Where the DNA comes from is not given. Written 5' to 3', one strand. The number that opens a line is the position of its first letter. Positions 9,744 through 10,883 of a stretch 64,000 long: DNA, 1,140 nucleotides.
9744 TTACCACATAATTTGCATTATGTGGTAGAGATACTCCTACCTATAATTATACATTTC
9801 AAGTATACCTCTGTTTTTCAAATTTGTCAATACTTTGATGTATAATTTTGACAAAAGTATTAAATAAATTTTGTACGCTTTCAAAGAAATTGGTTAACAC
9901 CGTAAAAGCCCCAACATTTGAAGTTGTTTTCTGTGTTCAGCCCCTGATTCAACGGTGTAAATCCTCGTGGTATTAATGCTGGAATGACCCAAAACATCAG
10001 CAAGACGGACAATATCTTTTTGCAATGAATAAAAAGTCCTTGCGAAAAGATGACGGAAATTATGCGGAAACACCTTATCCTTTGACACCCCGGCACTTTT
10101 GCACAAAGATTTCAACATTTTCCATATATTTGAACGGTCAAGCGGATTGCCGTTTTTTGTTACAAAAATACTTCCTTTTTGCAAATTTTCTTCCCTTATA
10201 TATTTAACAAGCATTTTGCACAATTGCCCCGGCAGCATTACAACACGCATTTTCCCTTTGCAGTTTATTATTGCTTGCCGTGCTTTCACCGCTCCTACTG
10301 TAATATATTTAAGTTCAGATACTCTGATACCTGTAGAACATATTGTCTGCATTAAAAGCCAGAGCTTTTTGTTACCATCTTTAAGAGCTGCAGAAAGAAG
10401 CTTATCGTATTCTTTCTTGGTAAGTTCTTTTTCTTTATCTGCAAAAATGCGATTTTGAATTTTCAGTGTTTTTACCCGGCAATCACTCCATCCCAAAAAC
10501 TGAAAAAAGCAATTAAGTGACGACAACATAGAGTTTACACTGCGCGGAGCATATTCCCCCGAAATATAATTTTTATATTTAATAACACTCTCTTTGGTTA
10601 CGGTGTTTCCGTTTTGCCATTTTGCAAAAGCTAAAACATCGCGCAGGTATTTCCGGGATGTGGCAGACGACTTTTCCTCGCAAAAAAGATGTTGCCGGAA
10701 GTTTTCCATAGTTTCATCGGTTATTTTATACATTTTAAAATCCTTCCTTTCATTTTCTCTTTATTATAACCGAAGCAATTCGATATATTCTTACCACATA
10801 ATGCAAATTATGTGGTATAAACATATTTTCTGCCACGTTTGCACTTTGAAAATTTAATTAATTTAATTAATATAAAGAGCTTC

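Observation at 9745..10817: Self-contained invertible-promoter toggle: tyrosine recombinase and outward promoter bracketed by exact 26-bp inverted core sites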

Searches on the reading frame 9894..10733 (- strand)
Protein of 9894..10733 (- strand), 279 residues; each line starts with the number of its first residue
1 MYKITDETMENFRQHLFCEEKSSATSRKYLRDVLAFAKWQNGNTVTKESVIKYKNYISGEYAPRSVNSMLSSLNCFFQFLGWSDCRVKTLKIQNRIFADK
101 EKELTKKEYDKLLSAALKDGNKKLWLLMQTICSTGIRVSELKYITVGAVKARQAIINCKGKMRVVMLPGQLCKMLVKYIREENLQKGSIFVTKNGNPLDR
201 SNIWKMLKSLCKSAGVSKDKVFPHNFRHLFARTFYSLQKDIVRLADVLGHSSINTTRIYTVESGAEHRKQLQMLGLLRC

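Call 6: search_protein_families(library=pfam, proteins=[window:9894-10733:-])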
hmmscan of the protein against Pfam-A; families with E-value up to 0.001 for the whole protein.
window:9894-10733:- (279 aa): 3 families
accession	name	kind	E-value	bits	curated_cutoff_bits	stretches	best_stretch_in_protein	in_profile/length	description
PF00589.27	Phage_integrase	-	4.7e-27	95.3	27.1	1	103-261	2-167/172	Phage integrase family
PF02899.23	Phage_int_SAM_1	-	8.7e-08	32.8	22.3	1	10-82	2-81/83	Phage integrase, N-terminal SAM-like domain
PF13495.12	Phage_int_SAM_4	-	0.00061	20.6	27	0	9-78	2-76/85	Phage integrase, N-terminal SAM-like domain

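Call 10: find_encoding_contigs(protein=window:9894-10733:-, flank=6000, max_places=10)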
Protein window:9894-10733:- (279 aa): 1 contig read that carries it; 1 place shown.
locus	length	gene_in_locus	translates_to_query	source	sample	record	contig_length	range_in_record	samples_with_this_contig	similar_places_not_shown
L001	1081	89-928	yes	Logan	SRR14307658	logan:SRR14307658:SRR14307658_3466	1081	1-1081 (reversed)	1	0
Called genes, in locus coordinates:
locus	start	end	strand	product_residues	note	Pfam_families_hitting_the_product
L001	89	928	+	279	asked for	PF02899:Phage_int_SAM_1, PF00589:Phage_integrase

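Call 14: find_related_loci(query=window:9894-10733:-, collection=genome_contigs, flank=10000)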
Query window:9894-10733:- (279 aa) in genome_contigs; peptide patterns used: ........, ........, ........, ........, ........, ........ (x = any residue, [..] = any of these).
267 stretches matched a pattern; 152 encode a relative of the query (tblastn E <= 1e-3); the best 80 are kept; 80 distinct loci.
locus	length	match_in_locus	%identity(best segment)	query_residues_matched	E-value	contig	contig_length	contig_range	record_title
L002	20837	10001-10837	80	1-279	2e-153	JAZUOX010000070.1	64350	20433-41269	MAG: Clostridia bacterium isolate T1900044868_TS20190334.MAGScoT_cleanbin_000057 SGB_3154_k141_2634744, whole genome sho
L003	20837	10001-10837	78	1-279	1e-151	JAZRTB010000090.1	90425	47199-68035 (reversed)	MAG: Clostridia bacterium isolate T1900045344_YK20190034.MAGScoT_cleanbin_000078 SGB_6689_k141_2660100, whole genome sho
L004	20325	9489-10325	77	1-279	1e-149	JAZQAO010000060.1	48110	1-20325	MAG: Clostridia bacterium isolate T1900044642_TS20190108.MAGScoT_cleanbin_000087 SGB_1290_k141_2590326, whole genome sho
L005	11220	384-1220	67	1-279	7e-129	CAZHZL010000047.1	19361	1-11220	MAG TPA_asm: uncultured Oscillospiraceae bacterium isolate SRP315200_co1_221 genome assembly, contig: NODE_5243_length_1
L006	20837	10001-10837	66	1-279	1e-126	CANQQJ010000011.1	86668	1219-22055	MAG: uncultured Clostridia bacterium isolate Lapin-012__bin102 genome assembly, contig: Lapin-012__NODE_515_length_86668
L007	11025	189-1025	65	1-279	2e-125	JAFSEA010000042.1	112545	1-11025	MAG: Oscillospiraceae bacterium isolate RGIG3057 Goat_Rectum-4__c332571, whole genome shotgun sequence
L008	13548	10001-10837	65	1-278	4e-125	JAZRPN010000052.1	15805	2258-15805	MAG: Clostridia bacterium isolate T1900045376_YK20190066.MAGScoT_cleanbin_000010 SGB_6873_k141_2424465, whole genome sho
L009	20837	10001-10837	65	1-279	3e-124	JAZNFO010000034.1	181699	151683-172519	MAG: Clostridia bacterium isolate T1900044714_TS20190180.MAGScoT_cleanbin_000012 SGB_1856_k141_843682, whole genome shot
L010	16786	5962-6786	65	4-278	3e-124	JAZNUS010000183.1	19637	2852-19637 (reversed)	MAG: Clostridia bacterium isolate T1900044796_TS20190262.MAGScoT_cleanbin_000008 SGB_2680_k141_173515, whole genome shot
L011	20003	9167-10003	65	1-279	7e-124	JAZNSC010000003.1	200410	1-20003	MAG: Congzhengia sp. isolate T1900044811_TS20190277.MAGScoT_cleanbin_000011 SGB_2786_k141_2547204, whole genome shotgun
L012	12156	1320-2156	63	1-279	8e-123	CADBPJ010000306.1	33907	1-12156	MAG: uncultured Ruminococcus sp. isolate RUG14178 genome assembly, contig: RUG14178_asm_306, whole genome shotgun sequen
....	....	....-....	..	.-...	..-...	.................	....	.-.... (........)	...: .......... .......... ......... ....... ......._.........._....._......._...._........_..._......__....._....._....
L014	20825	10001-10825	65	4-278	6e-122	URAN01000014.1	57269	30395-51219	uncultured Clostridiales bacterium isolate UMGS821 genome assembly, contig: NODE_255_length_57269_cov_6.801744, whole ge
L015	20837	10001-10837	63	1-279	2e-121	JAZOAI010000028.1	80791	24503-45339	MAG: Eubacteriales bacterium isolate T1900044764_TS20190230.MAGScoT_cleanbin_000001 SGB_2388_k141_238731, whole genome s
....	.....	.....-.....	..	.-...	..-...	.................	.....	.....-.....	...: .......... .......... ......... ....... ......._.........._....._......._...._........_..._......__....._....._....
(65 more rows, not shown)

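Call 24: find_homologous_proteins(query=window:9894-10733:-, max_evalue=1e-60)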
Query window:9894-10733:- (279 aa): 7968 proteins with E <= 1e-60 among 8000 candidates; the best 120 are listed.
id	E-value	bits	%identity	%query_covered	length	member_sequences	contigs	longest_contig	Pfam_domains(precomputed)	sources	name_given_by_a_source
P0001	3.6e-183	625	100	100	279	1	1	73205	PF00589.28,PF02899.24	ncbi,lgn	-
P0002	8.8e-156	535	84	100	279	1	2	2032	PF13495.13,PF00589.28,PF02899.24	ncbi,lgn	-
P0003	4.6e-149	513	82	100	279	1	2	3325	PF00589.28,PF02899.24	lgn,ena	-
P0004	1.7e-146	505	81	100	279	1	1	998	PF13495.13,PF00589.28,PF02899.24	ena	-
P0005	1.9e-145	501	80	100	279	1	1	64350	PF13495.13,PF00589.28,PF02899.24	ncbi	-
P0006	3.2e-144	497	80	100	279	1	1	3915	PF00589.28,PF02899.24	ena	-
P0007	2.9e-143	494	78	100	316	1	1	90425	PF00589.28,PF02899.24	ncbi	-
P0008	6.0e-143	493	78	100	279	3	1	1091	PF13495.13,PF00589.28,PF02899.24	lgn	-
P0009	9.4e-134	463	74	100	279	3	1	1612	PF13495.13,PF00589.28,PF02899.24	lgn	-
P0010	7.8e-125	434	68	100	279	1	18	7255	PF00589.28,PF02899.24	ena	-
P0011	5.0e-124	431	68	100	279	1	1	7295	PF00589.28,PF02899.24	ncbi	-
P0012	1.6e-123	429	68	100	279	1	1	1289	PF00589.28,PF02899.24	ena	-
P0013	1.9e-123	429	67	100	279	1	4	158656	PF13495.13,PF13102.13,PF00589.28,PF02899.24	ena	-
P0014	4.5e-123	428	66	100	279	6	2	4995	PF13495.13,PF00589.28,PF02899.24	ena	-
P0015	5.1e-123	428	67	100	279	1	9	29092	PF13495.13,PF00589.28,PF02899.24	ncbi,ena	-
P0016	1.0e-122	427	67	100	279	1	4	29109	PF00589.28,PF02899.24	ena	-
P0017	1.3e-122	426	67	100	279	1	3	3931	PF13495.13,PF00589.28,PF02899.24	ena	-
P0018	1.9e-122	426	67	100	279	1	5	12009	PF13495.13,PF00589.28,PF02899.24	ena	-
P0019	1.5e-121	423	66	100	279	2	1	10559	PF13495.13,PF00589.28,PF02899.24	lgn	-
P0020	3.8e-121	422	68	100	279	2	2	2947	PF13495.13,PF00589.28,PF02899.24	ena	-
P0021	8.7e-121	420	68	99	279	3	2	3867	PF00589.28,PF02899.24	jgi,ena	-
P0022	1.9e-120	419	66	100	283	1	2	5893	PF00589.28,PF02899.24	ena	-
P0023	2.7e-120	419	65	100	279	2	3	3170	PF13495.13,PF00589.28,PF02899.24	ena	-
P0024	3.1e-120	419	67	100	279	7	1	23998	PF00589.28,PF02899.24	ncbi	-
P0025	3.4e-120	418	64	100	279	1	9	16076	PF13495.13,PF00589.28,PF02899.24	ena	-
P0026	3.8e-120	418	65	100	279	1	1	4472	PF13495.13,PF00589.28,PF02899.24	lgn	-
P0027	4.1e-120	418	68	100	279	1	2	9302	PF13495.13,PF00589.28,PF02899.24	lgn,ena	-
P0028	5.0e-120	418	67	100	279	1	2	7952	PF13495.13,PF00589.28,PF02899.24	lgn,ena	-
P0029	5.2e-120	418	66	100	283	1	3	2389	PF00589.28,PF02899.24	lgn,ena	-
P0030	5.4e-120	418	66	100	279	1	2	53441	PF13495.13,PF00589.28,PF02899.24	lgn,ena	-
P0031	6.8e-120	417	66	100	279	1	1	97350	PF00589.28,PF02899.24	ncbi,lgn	-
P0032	7.1e-120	417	68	100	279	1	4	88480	PF13495.13,PF00589.28,PF02899.24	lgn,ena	-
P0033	7.7e-120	417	66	99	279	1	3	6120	PF13495.13,PF00589.28,PF02899.24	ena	-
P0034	9.2e-120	417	67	100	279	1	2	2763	PF00589.28,PF02899.24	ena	-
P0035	1.0e-119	417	66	100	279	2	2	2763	PF00589.28,PF02899.24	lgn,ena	-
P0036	1.1e-119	417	67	100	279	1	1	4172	PF13495.13,PF00589.28,PF02899.24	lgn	-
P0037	1.2e-119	417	66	100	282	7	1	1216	PF00589.28,PF02899.24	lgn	-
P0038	1.4e-119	416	67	100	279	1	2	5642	PF13495.13,PF00589.28,PF02899.24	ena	-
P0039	1.5e-119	416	65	100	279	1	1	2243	PF00589.28,PF02899.24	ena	-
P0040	1.7e-119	416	66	100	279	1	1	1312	PF13495.13,PF00589.28,PF02899.24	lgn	-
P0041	2.0e-119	416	64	100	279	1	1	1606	PF13495.13,PF00589.28,PF02899.24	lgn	-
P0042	2.1e-119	416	65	99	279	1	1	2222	PF00589.28,PF02899.24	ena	-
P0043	2.2e-119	416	66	100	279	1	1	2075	PF13495.13,PF00589.28,PF02899.24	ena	-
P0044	2.3e-119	416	65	99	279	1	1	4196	PF00589.28,PF02899.24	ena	-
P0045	2.5e-119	416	67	100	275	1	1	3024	PF13102.13,PF00589.28,PF02899.24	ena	-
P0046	3.0e-119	415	65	99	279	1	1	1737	PF00589.28,PF02899.24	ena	-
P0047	3.2e-119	415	63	100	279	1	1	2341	PF13495.13,PF00589.28,PF02899.24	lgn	-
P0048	3.3e-119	415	65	100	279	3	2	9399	PF13495.13,PF00589.28,PF02899.24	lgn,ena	-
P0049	3.4e-119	415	65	100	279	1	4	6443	PF13495.13,PF00589.28,PF02899.24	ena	-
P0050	3.9e-119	415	66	100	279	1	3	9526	PF13495.13,PF00589.28,PF02899.24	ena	-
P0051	4.0e-119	415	66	100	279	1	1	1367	PF13495.13,PF00589.28,PF02899.24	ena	-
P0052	4.6e-119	415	63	100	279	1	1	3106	PF13495.13,PF00589.28,PF02899.24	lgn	-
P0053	4.7e-119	415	65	100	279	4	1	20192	PF00589.28,PF02899.24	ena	-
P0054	5.0e-119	415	66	100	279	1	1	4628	PF13495.13,PF00589.28,PF02899.24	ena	-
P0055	6.4e-119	414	67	100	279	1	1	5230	PF13495.13,PF00589.28,PF02899.24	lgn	-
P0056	6.6e-119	414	63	100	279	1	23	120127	PF13495.13,PF00589.28,PF02899.24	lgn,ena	-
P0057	8.2e-119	414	65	99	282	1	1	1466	PF13495.13,PF00589.28,PF02899.24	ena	-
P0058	9.8e-119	414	65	100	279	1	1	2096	PF13495.13,PF00589.28,PF02899.24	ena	-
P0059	9.9e-119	414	66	100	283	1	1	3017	PF13495.13,PF00589.28,PF02899.24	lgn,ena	-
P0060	1.0e-118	414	64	100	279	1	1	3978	PF13495.13,PF00589.28,PF02899.24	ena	-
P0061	1.0e-118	414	67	100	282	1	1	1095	PF13495.13,PF00589.28,PF02899.24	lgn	-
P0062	1.1e-118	413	63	100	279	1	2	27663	PF13495.13,PF00589.28,PF02899.24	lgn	-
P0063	1.2e-118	413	64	100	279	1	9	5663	PF13495.13,PF00589.28,PF02899.24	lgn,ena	-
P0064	1.3e-118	413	66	100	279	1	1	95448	PF00589.28,PF02899.24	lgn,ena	-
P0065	1.4e-118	413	66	100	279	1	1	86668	PF13495.13,PF00589.28,PF02899.24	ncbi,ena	-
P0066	1.4e-118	413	65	99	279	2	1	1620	PF13495.13,PF00589.28,PF02899.24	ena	-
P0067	1.5e-118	413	64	99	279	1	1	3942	PF00589.28,PF02899.24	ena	-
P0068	1.5e-118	413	65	100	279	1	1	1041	PF13495.13,PF00589.28,PF02899.24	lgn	-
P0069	1.6e-118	413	65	99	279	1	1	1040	PF00589.28,PF02899.24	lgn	-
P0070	1.7e-118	413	65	96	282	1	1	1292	PF13495.13,PF00589.28,PF02899.24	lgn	-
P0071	1.8e-118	413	64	100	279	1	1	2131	PF13495.13,PF00589.28,PF02899.24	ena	-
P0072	2.0e-118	413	66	100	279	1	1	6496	PF13495.13,PF00589.28,PF02899.24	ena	-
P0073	2.0e-118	413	65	100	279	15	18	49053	PF13495.13,PF00589.28,PF02899.24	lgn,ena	-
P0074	2.5e-118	412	65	100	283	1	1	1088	PF13495.13,PF00589.28,PF02899.24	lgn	-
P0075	2.8e-118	412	65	100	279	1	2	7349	PF00589.28,PF02899.24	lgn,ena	-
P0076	2.8e-118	412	64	99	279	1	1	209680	PF00589.28,PF02899.24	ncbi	-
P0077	3.1e-118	412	66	100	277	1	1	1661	PF13495.13,PF00589.28,PF02899.24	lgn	-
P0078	3.2e-118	412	66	100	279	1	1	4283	PF13495.13,PF00589.28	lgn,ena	-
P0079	3.3e-118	412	64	100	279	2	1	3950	PF00589.28,PF02899.24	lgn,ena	-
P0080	3.5e-118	412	65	100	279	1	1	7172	PF13495.13,PF00589.28,PF02899.24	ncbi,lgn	-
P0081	3.6e-118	412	65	99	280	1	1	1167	PF13495.13,PF00589.28,PF02899.24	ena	-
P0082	4.2e-118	412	65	100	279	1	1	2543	PF13495.13,PF00589.28,PF02899.24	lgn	-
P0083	4.4e-118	412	66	99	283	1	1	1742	PF13495.13,PF00589.28,PF02899.24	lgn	-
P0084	4.4e-118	411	65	100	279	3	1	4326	PF00589.28,PF02899.24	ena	-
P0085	4.5e-118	411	65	100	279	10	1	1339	PF13495.13,PF00589.28,PF02899.24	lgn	-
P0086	4.9e-118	411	67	100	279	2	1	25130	PF00589.28,PF02899.24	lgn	-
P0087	5.4e-118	411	63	100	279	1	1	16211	PF13495.13,PF00589.28,PF02899.24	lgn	-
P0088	5.5e-118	411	65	100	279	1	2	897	PF13495.13,PF00589.28,PF02899.24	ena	-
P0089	6.0e-118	411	68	100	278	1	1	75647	PF00589.28,PF02899.24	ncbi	-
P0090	6.3e-118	411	66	100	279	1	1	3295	PF00589.28,PF02899.24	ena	-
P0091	6.8e-118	411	67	100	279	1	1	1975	PF00589.28,PF02899.24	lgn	-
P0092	7.0e-118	411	65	100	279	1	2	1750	PF13495.13,PF00589.28,PF02899.24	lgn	-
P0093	7.9e-118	411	64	100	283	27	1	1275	PF13495.13,PF00589.28,PF02899.24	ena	-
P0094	8.0e-118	411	66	100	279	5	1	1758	PF13495.13,PF00589.28,PF02899.24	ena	-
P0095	9.4e-118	410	66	100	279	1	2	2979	PF13495.13,PF00589.28,PF02899.24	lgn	-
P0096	9.4e-118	410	66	100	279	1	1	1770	PF00589.28,PF02899.24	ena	-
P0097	1.1e-117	410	65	100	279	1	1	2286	PF00589.28,PF02899.24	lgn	-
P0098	1.1e-117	410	64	99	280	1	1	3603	PF13495.13,PF13102.13,PF00589.28,PF02899.24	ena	-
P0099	1.2e-117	410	64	99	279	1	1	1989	PF00589.28,PF02899.24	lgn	-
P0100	1.2e-117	410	66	100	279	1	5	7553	PF13495.13,PF00589.28,PF02899.24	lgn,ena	-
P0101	1.3e-117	410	66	100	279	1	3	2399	PF00589.28,PF02899.24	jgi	-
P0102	1.4e-117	410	66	99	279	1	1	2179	PF00589.28,PF02899.24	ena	-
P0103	1.7e-117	410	66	99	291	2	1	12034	PF13495.13,PF00589.28,PF02899.24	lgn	-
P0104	1.8e-117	409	64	99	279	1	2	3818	PF00589.28,PF02899.24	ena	-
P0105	1.8e-117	409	66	100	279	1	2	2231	PF00589.28,PF02899.24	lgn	-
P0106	2.4e-117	409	64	99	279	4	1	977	PF00589.28,PF02899.24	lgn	-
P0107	2.6e-117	409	65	100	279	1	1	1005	PF00589.28,PF02899.24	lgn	-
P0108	2.7e-117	409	68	100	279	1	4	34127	PF13495.13,PF00589.28,PF02899.24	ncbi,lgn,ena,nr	ncbi:MAG: tyrosine-type recombinase/integrase [Clostridia bacterium]|nr:tyrosine-type recombinase/in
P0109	2.8e-117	409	65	100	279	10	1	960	PF00589.28,PF02899.24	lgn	-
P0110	3.3e-117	409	64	100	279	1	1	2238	PF13495.13,PF00589.28,PF02899.24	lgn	-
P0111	3.8e-117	408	64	99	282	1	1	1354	PF00589.28,PF02899.24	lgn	-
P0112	4.1e-117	408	65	100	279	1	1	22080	PF00589.28,PF02899.24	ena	-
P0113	4.2e-117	408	67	100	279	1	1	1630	PF00589.28,PF02899.24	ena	-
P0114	4.4e-117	408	65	100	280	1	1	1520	PF00589.28,PF02899.24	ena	-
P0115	4.5e-117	408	65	100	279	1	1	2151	PF00589.28,PF02899.24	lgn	-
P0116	4.7e-117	408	63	100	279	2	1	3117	PF00589.28,PF02899.24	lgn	-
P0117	4.9e-117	408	66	100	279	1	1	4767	PF00589.28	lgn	-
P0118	5.0e-117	408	66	99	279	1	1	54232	PF00589.28,PF02899.24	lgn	-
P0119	5.1e-117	408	65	100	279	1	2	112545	PF13495.13,PF00589.28,PF02899.24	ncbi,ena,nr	ncbi:MAG: tyrosine-type recombinase/integrase [Oscillospiraceae bacterium]|nr:tyrosine-type recombin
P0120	5.5e-117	408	66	100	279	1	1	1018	PF00589.28,PF02899.24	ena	-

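Call 25: find_encoding_contigs(protein=P0002, flank=6000, max_places=10)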
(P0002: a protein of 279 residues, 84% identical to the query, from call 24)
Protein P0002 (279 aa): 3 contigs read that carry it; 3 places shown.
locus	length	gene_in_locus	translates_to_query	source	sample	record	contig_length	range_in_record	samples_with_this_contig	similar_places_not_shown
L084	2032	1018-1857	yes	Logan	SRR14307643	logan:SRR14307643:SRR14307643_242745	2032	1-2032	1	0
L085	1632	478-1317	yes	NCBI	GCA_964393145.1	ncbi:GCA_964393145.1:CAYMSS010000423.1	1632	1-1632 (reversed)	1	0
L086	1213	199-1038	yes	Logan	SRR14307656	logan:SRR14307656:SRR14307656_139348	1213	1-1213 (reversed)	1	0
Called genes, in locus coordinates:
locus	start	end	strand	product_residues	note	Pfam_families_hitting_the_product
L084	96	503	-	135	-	PF05168:HEPN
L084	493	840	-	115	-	PF01909:NTP_transf_2, PF18765:Polbeta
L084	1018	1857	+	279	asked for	PF02899:Phage_int_SAM_1, PF13495:Phage_int_SAM_4 (weak), PF00589:Phage_integrase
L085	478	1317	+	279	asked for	PF02899:Phage_int_SAM_1, PF13495:Phage_int_SAM_4 (weak), PF00589:Phage_integrase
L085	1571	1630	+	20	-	?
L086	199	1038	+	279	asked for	PF02899:Phage_int_SAM_1, PF13495:Phage_int_SAM_4 (weak), PF00589:Phage_integrase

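Call 26: find_encoding_contigs(protein=P0003, flank=6000, max_places=10)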
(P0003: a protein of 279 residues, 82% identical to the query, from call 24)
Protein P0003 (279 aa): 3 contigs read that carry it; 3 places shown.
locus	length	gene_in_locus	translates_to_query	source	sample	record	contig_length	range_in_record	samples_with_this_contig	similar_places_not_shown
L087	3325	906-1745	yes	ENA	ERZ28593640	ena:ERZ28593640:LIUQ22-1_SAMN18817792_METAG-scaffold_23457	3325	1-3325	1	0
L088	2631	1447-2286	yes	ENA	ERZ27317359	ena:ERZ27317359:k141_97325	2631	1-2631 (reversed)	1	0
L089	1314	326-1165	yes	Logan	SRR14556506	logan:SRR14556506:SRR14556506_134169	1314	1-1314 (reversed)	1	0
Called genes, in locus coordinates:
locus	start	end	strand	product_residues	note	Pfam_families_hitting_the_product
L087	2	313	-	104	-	?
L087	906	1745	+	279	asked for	PF02899:Phage_int_SAM_1 (weak), PF00589:Phage_integrase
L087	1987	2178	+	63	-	-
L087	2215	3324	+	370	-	?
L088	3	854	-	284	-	?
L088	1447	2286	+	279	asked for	PF02899:Phage_int_SAM_1 (weak), PF00589:Phage_integrase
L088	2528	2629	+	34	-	?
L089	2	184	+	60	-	?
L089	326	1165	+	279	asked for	PF02899:Phage_int_SAM_1 (weak), PF00589:Phage_integrase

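Call 27: find_encoding_contigs(protein=P0006, flank=6000, max_places=10)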
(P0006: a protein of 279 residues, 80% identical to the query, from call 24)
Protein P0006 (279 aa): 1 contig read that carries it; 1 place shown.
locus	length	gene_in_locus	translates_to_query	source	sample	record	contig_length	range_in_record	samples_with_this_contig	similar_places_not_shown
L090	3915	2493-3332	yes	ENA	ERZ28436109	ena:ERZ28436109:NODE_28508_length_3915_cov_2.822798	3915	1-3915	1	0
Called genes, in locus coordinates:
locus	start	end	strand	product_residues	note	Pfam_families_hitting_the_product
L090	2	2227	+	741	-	?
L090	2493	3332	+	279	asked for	PF02899:Phage_int_SAM_1, PF00589:Phage_integrase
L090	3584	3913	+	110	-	?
